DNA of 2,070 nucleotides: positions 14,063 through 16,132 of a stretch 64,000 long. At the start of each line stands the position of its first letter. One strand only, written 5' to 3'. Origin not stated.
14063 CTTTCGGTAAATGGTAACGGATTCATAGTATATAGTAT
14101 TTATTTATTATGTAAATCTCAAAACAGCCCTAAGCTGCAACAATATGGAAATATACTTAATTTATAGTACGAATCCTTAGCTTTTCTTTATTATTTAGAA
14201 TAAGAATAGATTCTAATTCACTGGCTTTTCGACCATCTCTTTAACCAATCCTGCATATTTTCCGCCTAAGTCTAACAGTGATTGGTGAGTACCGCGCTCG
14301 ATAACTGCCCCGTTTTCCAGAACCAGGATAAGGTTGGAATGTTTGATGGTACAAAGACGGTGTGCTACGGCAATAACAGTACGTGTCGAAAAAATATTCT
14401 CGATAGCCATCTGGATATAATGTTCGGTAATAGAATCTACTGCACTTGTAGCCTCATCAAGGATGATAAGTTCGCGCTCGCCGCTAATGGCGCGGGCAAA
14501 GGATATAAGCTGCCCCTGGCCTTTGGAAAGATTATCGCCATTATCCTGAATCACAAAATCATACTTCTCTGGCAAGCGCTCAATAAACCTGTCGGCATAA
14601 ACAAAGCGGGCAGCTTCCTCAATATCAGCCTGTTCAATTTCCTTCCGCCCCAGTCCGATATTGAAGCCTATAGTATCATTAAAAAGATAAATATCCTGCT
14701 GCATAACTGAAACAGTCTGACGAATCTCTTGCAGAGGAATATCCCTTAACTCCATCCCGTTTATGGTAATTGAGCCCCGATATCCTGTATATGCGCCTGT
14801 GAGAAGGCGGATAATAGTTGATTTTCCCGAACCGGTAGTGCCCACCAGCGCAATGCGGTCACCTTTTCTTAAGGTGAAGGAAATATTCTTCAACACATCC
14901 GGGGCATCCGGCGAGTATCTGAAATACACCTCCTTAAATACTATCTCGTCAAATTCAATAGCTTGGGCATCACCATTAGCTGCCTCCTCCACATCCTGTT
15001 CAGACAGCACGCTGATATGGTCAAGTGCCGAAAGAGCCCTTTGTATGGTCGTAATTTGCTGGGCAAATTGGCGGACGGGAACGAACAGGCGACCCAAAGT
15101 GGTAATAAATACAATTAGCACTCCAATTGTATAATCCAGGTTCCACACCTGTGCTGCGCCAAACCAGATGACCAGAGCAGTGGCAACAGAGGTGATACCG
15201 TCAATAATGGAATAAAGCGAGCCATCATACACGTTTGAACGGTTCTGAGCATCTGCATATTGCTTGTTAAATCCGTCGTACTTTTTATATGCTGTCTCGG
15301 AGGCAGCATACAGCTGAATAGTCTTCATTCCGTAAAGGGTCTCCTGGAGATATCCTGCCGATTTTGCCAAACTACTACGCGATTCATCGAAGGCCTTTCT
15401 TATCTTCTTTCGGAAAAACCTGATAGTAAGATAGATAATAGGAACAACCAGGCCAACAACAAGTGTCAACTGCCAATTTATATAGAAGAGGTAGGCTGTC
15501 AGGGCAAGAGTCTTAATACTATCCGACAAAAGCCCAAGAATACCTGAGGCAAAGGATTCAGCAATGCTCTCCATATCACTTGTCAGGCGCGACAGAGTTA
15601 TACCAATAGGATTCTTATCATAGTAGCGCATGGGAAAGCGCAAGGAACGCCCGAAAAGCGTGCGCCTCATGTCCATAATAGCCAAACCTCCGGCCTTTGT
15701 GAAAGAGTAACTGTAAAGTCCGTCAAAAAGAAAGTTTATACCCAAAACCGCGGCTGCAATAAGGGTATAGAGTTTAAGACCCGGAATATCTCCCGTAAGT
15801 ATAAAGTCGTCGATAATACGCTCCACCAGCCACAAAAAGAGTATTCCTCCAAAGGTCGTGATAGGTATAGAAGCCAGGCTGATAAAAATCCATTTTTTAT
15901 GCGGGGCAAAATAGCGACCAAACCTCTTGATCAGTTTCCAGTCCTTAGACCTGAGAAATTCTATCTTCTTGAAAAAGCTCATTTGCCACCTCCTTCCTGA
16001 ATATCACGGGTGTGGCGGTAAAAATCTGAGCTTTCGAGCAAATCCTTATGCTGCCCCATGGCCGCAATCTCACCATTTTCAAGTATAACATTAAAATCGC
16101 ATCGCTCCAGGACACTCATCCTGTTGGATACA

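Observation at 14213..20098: Ligase-ligase-exporter-exporter operon: candidate gamma-glutamyl thiol peptide synthesis-and-export module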

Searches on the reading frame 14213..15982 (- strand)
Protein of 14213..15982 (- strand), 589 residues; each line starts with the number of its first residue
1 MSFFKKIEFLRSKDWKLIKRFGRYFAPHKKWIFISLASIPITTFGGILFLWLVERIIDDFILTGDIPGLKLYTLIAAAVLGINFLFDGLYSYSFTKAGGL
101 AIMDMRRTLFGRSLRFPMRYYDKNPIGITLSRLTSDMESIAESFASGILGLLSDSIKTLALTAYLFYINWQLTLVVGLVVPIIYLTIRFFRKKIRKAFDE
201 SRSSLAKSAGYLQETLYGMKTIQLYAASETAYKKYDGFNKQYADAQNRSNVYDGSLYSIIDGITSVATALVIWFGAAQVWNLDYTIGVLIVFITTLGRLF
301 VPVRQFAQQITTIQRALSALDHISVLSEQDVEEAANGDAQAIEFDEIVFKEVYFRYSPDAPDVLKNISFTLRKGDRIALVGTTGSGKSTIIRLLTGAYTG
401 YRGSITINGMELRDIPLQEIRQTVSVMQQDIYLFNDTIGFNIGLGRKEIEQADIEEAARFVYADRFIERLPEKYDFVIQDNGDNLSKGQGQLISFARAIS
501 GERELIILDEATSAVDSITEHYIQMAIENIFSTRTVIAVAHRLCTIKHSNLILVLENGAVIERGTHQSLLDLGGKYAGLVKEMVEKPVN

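Call 3: search_protein_families(library=pfam, proteins=[window:14213-15982:-])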
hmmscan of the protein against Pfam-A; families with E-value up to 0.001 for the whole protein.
window:14213-15982:- (589 aa): 2 families
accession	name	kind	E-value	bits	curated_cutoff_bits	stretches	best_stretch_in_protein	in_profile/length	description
PF00664.28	ABC_membrane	-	1.6e-50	172.8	28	1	33-302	2-273/274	ABC transporter transmembrane region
PF00005.33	ABC_tran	-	7.4e-28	98.3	25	1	364-513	1-137/137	ABC transporter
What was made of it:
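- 14213..15982 (-): ABC half-transporter B (589 aa, TMD-NBD). It carries the consensus Walker B (LDE) and H-loop (AHR), and a degenerate signature (LSKGQ). Its start overlaps the stop of A by 4 nt. Pfam (call 3).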

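Call 4: search_protein_families(library=ncbifam, proteins=[window:14213-15982:-])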
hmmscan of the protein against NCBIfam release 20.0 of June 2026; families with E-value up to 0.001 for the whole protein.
window:14213-15982:- (589 aa): 182 families (the best 25 are shown)
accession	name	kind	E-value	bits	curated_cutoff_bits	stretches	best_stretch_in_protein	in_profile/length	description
TIGR02203.1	MsbA_lipidA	equivalog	1.3e-119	400.3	602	1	19-581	3-567/572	lipid A export permease/ATP-binding protein MsbA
NF008381.0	PRK11176.1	equivalog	6.8e-103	345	867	1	14-581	9-577/582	lipid A ABC transporter ATP-binding protein/permease MsbA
TIGR02204.1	MsbA_rel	hypoth_equivalog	1.9e-95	320.7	780.4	1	19-580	7-572/576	ABC transporter, permease/ATP-binding protein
TIGR01846.1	type_I_sec_HlyB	subfamily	3.1e-92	310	725.55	1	52-582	161-691/694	type I secretion system permease/ATPase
NF045513.1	HepA_fam_ABC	equivalog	1.4e-91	307.8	725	1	94-575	118-601/610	heterocyst formation ABC transporter subunit HepA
TIGR03796.1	NHLM_micro_ABC1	equivalog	7.1e-88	295.6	853.3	1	45-581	169-710/710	NHLP family bacteriocin export ABC transporter peptidase/permease/ATPase subunit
TIGR00958.1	3a01208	subfamily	4.9e-86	289.5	874.6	1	16-580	147-711/711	antigen peptide transporter 2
NF052233.1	CphA_assoc_ABC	equivalog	5.2e-86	289.6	880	1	70-581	232-741/766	cyanophycin metabolism-associated ABC transporter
TIGR03375.1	type_I_sec_LssB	subfamily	1.7e-85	287.8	693.1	1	78-571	197-690/696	type I secretion system permease/ATPase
NF008056.1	PRK10790.1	equivalog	1.7e-79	267.9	746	1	13-577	6-569/584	SmdB family multidrug efflux ABC transporter permease/ATP-binding protein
NF010178.0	PRK13657.1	equivalog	3.5e-76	256.9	733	1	108-582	94-569/588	glucan ABC transporter ATP-binding protein/ permease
TIGR01193.1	bacteriocin_ABC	subfamily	6.6e-73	246.4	523.85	1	28-581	154-707/708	peptide cleavage/export ABC transporter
TIGR03797.1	NHLM_micro_ABC2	equivalog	1e-72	245.7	709.4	1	33-581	140-683/686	NHLP bacteriocin export ABC transporter permease/ATPase subunit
NF008055.0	PRK10789.1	equivalog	2.6e-68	230.9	845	1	94-579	82-567/590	SmdA family multidrug ABC transporter permease/ATP-binding protein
NF000475.1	tet_ABC_46_B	exception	4.4e-68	230.2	1250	1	112-578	102-569/578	tetracycline efflux ABC transporter Tet(46) subunit B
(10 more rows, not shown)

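Call 22: search_solved_structures(query=window:14213-15982:-, max_evalue=1e-60)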
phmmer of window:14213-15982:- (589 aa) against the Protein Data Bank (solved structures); distinct sequences matched with E-value up to 1e-60: 132 (the best 60 are shown).
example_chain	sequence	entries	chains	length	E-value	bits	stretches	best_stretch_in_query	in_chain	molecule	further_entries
9ody_A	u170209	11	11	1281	5.2e-131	441.3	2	78-582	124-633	ATP-binding cassette, sub-family B (MDR/TAP), member 4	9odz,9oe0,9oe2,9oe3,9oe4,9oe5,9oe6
9oe1_A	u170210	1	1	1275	6.7e-131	440.9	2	78-582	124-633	ATP-binding cassette, sub-family B (MDR/TAP), member 4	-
9nfi_A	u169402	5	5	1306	1.4e-127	430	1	78-581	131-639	Permeability Glycoprotein (P-gp)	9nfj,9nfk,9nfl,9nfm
7niu_A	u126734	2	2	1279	7e-119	401.2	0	83-581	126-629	Isoform 2 of Phosphatidylcholine translocator ABCB4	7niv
8gmg_A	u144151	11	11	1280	2.1e-118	399.6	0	92-580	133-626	ATP-dependent translocase ABCB1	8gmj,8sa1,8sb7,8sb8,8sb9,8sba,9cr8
8sa0_A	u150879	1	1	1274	2.7e-118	399.3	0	92-580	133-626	ATP-dependent translocase ABCB1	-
6qex_A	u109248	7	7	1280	3.8e-118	398.8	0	92-580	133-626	Multidrug resistance protein 1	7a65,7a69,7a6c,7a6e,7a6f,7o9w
8y6h_A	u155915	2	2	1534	4.6e-118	398.5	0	92-580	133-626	ATP-dependent translocase ABCB1,mNeonGreen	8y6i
6s7p_A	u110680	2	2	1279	4.7e-118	398.5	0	83-581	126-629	Phosphatidylcholine translocator ABCB4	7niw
6c0v_A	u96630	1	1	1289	1.5e-117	396.8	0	92-580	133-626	Multidrug resistance protein 1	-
7zka_A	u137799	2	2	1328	3.1e-116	392.5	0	72-580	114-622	ATP-dependent translocase ABCB1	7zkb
6ujt_A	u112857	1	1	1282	3.7e-116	392.2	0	73-580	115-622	ATP-dependent translocase ABCB1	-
6ujw_A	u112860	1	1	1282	3.8e-116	392.2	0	73-580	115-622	ATP-dependent translocase ABCB1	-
7zk4_A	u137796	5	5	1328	5.8e-116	391.6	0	72-580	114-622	ATP-dependent translocase ABCB1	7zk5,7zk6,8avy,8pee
6ujp_A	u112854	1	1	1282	6.5e-116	391.4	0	73-580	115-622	ATP-dependent translocase ABCB1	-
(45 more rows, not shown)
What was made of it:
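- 14213..15982 (-): Best half-transporter structures are TM_0288, TmrA and MsbA (call 22).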
